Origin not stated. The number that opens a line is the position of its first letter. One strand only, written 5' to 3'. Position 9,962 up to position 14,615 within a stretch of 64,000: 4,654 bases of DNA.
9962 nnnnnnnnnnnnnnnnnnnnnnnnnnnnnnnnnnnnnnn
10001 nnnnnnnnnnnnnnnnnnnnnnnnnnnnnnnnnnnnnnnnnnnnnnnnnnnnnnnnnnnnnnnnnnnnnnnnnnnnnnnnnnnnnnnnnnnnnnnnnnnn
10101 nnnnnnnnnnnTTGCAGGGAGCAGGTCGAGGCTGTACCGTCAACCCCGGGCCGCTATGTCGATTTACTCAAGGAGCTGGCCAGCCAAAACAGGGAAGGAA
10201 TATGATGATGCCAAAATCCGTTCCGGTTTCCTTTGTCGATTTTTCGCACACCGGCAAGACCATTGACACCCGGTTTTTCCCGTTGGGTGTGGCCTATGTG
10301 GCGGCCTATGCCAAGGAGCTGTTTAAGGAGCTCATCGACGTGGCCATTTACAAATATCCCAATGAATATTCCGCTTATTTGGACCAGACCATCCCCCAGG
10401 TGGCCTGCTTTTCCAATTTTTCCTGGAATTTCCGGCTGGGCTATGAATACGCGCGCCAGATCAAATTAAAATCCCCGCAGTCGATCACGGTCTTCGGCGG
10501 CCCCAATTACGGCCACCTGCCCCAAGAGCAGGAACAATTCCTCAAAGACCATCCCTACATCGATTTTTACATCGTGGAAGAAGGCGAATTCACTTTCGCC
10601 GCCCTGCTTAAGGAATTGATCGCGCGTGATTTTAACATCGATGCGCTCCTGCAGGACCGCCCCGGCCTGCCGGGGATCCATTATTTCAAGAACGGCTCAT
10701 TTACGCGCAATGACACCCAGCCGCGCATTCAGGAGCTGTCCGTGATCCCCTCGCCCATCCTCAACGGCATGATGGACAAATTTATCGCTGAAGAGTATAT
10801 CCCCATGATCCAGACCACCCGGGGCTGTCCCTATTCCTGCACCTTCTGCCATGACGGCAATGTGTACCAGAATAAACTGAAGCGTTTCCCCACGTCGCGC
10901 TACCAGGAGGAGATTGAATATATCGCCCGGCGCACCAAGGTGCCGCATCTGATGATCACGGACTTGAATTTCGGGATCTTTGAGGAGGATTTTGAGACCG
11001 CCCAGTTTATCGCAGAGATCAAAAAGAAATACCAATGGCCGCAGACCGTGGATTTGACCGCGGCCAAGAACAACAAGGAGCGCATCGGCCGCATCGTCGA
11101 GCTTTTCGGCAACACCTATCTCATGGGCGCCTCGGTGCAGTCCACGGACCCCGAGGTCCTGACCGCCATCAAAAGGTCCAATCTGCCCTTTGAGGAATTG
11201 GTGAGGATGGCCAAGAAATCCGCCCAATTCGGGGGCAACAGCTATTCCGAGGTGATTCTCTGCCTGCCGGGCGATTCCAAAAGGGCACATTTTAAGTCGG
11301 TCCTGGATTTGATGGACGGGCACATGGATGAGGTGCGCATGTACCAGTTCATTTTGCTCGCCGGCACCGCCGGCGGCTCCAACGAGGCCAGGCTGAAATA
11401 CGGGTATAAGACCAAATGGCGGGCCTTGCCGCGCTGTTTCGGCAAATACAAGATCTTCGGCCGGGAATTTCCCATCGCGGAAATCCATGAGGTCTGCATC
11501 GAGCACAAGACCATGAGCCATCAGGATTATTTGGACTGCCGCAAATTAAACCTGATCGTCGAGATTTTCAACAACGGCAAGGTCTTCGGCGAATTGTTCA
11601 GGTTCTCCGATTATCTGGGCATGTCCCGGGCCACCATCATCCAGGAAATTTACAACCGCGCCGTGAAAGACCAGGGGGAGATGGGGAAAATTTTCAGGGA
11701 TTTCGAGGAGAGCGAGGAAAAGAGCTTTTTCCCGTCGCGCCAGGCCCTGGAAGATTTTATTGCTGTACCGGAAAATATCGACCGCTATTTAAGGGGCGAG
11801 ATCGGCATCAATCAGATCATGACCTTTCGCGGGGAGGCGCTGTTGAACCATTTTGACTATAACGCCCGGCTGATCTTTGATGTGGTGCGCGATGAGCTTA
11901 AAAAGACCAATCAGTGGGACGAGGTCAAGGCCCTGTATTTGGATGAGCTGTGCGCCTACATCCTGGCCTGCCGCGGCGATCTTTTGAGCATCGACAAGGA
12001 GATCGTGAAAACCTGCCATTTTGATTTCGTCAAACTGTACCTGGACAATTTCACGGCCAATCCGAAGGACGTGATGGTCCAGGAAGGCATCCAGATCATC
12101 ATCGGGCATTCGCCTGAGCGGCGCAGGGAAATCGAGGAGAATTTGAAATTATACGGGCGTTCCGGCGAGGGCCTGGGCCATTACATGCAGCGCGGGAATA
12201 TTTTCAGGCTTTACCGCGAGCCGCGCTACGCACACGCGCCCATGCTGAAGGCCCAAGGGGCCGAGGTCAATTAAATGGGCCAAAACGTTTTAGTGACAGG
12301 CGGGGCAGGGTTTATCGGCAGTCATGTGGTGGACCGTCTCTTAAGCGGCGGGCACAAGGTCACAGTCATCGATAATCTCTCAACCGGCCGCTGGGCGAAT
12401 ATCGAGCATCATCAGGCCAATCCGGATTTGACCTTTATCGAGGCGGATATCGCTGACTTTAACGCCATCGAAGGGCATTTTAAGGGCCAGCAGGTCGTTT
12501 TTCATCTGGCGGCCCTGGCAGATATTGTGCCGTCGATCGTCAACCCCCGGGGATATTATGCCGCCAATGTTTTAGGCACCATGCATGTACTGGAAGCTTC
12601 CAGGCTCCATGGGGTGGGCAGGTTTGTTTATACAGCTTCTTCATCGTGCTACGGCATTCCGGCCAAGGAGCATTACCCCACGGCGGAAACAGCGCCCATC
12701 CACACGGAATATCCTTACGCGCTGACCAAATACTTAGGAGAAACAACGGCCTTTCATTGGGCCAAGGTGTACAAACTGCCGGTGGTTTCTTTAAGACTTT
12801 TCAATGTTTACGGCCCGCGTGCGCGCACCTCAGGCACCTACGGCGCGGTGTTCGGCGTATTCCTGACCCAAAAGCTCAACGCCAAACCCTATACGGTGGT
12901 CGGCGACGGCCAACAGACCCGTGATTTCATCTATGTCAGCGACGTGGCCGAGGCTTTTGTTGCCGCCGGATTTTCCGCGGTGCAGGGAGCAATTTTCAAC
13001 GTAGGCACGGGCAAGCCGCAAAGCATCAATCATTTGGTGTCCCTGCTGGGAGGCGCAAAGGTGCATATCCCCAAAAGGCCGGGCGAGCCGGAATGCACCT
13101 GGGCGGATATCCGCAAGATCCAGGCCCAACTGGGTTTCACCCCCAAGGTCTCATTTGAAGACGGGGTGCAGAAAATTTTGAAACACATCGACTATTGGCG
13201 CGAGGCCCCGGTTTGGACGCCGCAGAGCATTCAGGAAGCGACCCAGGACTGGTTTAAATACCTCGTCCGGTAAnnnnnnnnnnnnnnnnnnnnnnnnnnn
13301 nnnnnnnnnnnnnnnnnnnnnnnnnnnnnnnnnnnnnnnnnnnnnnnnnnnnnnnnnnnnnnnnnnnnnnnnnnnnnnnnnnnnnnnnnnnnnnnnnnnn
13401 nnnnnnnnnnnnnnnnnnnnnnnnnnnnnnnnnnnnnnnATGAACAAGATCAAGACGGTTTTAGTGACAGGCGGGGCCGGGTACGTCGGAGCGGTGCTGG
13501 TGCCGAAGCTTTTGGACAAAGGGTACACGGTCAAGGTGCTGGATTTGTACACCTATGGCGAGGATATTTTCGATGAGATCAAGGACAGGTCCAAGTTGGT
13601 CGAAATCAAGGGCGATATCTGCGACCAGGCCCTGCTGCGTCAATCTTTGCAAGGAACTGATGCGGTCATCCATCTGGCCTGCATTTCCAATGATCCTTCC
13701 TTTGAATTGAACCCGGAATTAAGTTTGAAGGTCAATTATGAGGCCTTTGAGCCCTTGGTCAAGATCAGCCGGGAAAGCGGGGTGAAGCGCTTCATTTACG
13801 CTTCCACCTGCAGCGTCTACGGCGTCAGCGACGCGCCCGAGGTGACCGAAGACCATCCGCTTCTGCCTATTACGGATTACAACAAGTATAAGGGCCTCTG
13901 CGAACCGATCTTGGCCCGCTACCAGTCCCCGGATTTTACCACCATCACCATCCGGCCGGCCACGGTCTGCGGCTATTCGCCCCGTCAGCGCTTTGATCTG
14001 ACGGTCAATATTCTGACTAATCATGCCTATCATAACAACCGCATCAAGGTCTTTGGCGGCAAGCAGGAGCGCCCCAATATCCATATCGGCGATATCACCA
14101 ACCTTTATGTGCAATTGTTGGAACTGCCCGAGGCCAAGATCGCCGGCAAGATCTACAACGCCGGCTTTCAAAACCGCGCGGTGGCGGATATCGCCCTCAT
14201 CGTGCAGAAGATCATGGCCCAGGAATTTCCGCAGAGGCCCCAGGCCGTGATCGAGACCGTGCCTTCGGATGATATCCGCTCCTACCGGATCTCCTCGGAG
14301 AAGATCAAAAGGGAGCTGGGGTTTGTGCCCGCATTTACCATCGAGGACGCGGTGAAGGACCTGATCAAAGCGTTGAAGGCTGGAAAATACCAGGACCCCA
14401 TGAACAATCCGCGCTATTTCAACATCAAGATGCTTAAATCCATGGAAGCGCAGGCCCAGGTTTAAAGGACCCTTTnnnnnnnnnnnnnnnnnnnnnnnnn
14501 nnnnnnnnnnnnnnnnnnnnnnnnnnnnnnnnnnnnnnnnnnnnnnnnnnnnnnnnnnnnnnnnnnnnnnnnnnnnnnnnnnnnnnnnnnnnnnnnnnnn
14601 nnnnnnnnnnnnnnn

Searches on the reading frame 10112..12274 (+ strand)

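Call 15: search_protein_families(library=pfam, proteins=[window:10112-12274:+])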
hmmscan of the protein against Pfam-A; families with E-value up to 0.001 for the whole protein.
window:10112-12274:+ (720 aa): 2 families
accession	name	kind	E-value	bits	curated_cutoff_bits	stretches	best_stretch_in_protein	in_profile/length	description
PF04055.27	Radical_SAM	-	8.5e-09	36.2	29.5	1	233-390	1-156/166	Radical SAM superfamily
PF02310.24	B12-binding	-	9.4e-09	35.6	32.1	1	50-166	7-121/121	B12 binding domain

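Call 16: search_protein_families(library=ncbifam, proteins=[window:10112-12274:+])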
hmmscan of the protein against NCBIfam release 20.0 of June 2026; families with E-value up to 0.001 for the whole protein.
window:10112-12274:+ (720 aa): 13 families
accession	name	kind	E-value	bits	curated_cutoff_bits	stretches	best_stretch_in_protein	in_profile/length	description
NF033712.0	B12_rSAM_KedN5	subfamily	6e-54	183.3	700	1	56-434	16-398/624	KedN5 family methylcobalamin-dependent radical SAM C-methyltransferase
TIGR02026.1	BchE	equivalog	6.5e-14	51.7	481.35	1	45-295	10-258/497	magnesium-protoporphyrin IX monomethyl ester anaerobic oxidative cyclase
NF050148.1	rSAM_ApyD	equivalog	1.7e-12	46.6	750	1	90-277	70-246/645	RiPP biosynthesis radical SAM protein ApyD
TIGR03975.1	rSAM_ocin_1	subfamily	7.3e-12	44.6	281.85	1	111-284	145-318/606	RiPP maturation radical SAM C-methyltransferase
TIGR04013.1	B12_SAM_MJ_1487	hypoth_equivalog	1.1e-11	44.2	251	1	91-256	39-177/382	TIGR04013 family B12-binding domain/radical SAM domain-containing protein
NF038361.1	rSAM_Sden_1168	equivalog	6.4e-11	41.5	575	1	84-358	130-406/560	Sden_1168 family B12-binding radical SAM P-methyltransferase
TIGR03471.1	HpnJ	equivalog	1.9e-10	40.3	577.6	1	107-392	81-354/472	hopanoid biosynthesis associated radical SAM protein HpnJ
TIGR04367.1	HpnR_B12_rSAM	equivalog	5.1e-10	38.5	650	1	53-314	18-269/490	hopanoid C-3 methylase HpnR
TIGR04072.2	rSAM_ladder_B12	equivalog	7e-10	38.1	360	1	112-288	88-238/443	lipid biosynthesis B12-binding/radical SAM protein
TIGR04385.1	B12_rSAM_cofa1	equivalog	3.1e-06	26.7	450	1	118-285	94-250/438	B12 lower ligand biosynthesis radical SAM protein BzaD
TIGR04479.1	bcpD_PhpK_rSAM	subfamily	3.1e-05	22.5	600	1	96-296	113-306/504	PhpK family radical SAM P-methyltransferase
NF040542.1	rSAM_RCCLKC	equivalog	4e-05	23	450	1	109-317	64-263/423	arsinothricin biosynthesis radical SAM protein ArsL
TIGR04295.1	B12_rSAM_oligo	hypoth_equivalog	0.00094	18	400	0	233-274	203-243/422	TIGR04295 family B12-binding domain-containing radical SAM protein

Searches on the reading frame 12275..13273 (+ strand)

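Call 15: search_protein_families(library=pfam, proteins=[window:12275-13273:+])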
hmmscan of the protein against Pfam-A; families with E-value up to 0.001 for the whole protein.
window:12275-13273:+ (332 aa): 9 families
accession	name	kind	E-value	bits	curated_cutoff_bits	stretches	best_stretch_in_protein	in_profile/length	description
PF01370.27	Epimerase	-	2.4e-59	201.1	20.9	1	5-244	1-240/240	NAD dependent epimerase/dehydratase family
PF16363.11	GDP_Man_Dehyd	-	4.7e-56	191.1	27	1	6-300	1-331/332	GDP-mannose 4,6 dehydratase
PF01073.25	3Beta_HSD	-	3.1e-25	89.2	22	1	6-231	1-228/280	3-beta hydroxysteroid dehydrogenase/isomerase family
PF02719.21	Polysacc_synt_2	-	1.7e-15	57.5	20.2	1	5-120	1-126/293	Polysaccharide biosynthesis protein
PF13460.12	NAD_binding_10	-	1.9e-10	41.3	27.2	1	9-127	1-103/184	NAD(P)H-binding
PF07993.18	NAD_binding_4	-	2.2e-09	37.3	20.1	1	73-183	90-210/258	Male sterility protein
PF04321.23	RmlD_sub_bind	-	5e-08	32.8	27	1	4-189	2-155/287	RmlD substrate binding domain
PF05368.20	NmrA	-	9.3e-07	29.2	27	1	3-122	3-107/298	NmrA-like family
PF00106.31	adh_short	-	1e-05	25.5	26.6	1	4-68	2-67/195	short chain dehydrogenase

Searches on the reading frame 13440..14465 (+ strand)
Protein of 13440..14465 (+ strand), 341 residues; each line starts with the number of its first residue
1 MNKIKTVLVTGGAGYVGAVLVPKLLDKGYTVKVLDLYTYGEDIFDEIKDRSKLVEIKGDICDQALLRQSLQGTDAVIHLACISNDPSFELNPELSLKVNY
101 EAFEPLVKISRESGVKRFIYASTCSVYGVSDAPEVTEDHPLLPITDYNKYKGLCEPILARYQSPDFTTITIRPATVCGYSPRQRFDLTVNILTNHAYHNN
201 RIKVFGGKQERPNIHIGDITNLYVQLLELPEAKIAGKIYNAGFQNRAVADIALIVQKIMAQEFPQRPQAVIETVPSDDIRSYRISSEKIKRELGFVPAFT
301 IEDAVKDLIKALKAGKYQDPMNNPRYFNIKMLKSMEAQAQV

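Call 15: search_protein_families(library=pfam, proteins=[window:13440-14465:+])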
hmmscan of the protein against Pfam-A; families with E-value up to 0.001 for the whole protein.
window:13440-14465:+ (341 aa): 8 families
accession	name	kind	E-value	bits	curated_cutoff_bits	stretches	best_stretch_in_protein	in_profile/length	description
PF01370.27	Epimerase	-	4.3e-37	128.3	20.9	1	7-242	1-240/240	NAD dependent epimerase/dehydratase family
PF16363.11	GDP_Man_Dehyd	-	2.3e-29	103.4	27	1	8-307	1-331/332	GDP-mannose 4,6 dehydratase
PF01073.25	3Beta_HSD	-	1.6e-21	77.1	22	1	8-194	1-199/280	3-beta hydroxysteroid dehydrogenase/isomerase family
PF04321.23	RmlD_sub_bind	-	2.9e-11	43.4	27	1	6-310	2-283/287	RmlD substrate binding domain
PF02719.21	Polysacc_synt_2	-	2.4e-10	40.5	20.2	1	7-123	1-128/293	Polysaccharide biosynthesis protein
PF13460.12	NAD_binding_10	-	1.5e-09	38.4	27.2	1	11-134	1-110/184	NAD(P)H-binding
PF05368.20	NmrA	-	4e-08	33.7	27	1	5-125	3-109/298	NmrA-like family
PF07993.18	NAD_binding_4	-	1.5e-06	28.1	20.1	1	9-180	1-211/258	Male sterility protein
